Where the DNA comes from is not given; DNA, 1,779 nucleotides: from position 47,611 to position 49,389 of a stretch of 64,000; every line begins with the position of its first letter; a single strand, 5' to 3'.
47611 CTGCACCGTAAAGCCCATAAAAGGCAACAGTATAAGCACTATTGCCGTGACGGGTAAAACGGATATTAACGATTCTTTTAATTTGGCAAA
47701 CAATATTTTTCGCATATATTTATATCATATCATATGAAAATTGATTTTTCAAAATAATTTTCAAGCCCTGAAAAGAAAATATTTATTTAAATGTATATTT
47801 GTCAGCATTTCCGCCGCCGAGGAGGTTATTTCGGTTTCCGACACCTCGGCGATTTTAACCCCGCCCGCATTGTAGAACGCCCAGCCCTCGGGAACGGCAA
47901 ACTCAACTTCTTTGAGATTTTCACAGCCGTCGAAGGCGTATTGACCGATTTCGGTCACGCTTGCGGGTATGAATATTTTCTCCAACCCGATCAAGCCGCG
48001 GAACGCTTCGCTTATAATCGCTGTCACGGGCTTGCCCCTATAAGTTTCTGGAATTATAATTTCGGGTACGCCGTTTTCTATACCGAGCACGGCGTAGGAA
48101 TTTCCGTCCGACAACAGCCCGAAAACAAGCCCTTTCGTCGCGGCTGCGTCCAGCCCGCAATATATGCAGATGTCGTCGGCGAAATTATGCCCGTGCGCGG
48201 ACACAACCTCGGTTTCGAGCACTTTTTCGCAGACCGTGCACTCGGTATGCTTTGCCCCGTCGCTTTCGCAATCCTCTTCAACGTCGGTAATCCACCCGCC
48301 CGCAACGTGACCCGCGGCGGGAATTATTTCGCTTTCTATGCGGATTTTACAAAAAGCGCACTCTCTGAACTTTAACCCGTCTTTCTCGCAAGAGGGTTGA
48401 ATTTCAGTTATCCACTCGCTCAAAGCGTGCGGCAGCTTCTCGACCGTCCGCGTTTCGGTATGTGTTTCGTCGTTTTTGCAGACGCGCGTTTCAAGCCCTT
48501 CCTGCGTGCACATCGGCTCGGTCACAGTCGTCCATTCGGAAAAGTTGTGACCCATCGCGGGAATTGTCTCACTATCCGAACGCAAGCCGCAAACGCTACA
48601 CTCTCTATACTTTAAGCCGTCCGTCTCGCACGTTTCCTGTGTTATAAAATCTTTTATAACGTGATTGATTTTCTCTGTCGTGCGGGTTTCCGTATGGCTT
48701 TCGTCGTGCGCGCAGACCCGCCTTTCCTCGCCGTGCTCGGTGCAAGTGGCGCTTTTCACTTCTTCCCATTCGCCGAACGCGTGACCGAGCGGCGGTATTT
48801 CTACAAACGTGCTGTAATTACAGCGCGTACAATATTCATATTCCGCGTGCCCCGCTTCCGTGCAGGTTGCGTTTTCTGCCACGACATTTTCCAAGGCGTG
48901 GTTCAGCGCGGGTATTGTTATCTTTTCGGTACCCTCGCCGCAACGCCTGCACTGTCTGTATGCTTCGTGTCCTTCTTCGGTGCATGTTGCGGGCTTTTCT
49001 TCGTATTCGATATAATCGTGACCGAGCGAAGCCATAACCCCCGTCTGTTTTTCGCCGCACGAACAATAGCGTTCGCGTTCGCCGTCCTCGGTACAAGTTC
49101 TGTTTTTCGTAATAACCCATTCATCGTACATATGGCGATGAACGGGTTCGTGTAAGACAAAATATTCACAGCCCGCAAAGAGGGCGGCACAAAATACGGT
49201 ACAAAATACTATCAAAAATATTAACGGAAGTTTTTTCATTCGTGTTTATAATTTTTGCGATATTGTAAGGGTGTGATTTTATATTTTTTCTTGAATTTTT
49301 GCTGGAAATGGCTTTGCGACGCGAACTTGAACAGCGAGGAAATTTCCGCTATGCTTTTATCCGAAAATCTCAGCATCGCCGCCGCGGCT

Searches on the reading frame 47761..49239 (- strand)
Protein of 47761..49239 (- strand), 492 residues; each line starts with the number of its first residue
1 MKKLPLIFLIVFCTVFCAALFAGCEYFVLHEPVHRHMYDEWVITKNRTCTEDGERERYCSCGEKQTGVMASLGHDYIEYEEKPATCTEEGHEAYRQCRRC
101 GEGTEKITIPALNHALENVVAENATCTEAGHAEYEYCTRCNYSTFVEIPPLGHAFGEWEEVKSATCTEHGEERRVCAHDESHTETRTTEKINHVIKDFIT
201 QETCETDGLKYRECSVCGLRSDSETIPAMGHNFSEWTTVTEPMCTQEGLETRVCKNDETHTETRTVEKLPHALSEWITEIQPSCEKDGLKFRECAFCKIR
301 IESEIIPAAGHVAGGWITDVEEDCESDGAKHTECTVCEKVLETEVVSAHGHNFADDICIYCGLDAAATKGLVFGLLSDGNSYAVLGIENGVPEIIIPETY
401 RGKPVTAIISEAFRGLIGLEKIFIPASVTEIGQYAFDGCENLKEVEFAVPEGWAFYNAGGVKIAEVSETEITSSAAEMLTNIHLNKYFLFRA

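Call 67: search_protein_families(library=pfam, proteins=[window:47761-49239:-], max_evalue=0.00001)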
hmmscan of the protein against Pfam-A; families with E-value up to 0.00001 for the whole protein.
window:47761-49239:- (492 aa): 1 family
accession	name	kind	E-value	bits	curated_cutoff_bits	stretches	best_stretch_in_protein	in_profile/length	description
PF13306.12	LRR_5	-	1.4e-08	35.2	27.7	1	407-448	2-42/127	BspA type Leucine rich repeat region (6 copies)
